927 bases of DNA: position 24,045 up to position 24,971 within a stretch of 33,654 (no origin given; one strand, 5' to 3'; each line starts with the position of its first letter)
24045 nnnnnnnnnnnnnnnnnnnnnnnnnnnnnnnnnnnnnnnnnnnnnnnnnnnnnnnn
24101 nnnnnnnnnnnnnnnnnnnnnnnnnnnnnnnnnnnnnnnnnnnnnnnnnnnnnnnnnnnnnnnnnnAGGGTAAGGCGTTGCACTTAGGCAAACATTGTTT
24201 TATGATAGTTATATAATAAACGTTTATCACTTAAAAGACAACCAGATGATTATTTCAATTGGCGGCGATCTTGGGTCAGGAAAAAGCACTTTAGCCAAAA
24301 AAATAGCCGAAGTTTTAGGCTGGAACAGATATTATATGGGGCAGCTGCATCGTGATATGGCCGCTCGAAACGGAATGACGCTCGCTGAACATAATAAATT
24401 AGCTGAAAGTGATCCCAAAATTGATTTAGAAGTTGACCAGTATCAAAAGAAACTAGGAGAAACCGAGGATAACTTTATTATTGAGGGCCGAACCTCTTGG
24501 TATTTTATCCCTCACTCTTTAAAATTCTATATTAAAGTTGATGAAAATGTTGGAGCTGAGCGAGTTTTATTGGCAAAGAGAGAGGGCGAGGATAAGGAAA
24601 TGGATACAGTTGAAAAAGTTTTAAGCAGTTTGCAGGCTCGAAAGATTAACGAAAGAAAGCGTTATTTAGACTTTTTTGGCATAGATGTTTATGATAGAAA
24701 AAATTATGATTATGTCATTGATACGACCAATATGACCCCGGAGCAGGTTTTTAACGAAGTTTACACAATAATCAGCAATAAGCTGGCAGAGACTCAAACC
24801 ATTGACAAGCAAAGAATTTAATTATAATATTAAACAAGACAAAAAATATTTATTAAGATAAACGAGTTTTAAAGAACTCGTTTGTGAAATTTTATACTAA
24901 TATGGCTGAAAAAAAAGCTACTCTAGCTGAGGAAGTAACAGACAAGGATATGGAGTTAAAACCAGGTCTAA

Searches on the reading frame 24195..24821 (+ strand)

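Call 10: search_protein_families(library=pfam, proteins=[window:24195-24821:+], max_evalue=0.001)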
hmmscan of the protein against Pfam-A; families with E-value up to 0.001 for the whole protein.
window:24195-24821:+ (208 aa): 7 families
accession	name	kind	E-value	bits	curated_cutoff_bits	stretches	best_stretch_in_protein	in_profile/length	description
PF13189.12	Cytidylate_kin2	-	4.6e-16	59.9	28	1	19-178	1-175/176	Cytidylate kinase-like family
PF02224.24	Cytidylate_kin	-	6.5e-11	42.8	26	2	74-193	96-209/211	Cytidylate kinase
PF13238.12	AAA_18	-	7.3e-10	39.8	29.4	1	20-138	1-123/128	AAA domain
PF13207.12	AAA_17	-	2.1e-09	38.2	27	1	27-101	5-81/136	AAA domain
PF07728.20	AAA_5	-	0.00037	21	22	0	24-58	6-40/139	AAA domain (dynein-related subfamily)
PF13671.12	AAA_33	-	0.00062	20.5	27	0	24-59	6-41/143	AAA domain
PF02367.23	TsaE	-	0.00091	19.6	26.6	0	15-44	19-48/128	Threonylcarbamoyl adenosine biosynthesis protein TsaE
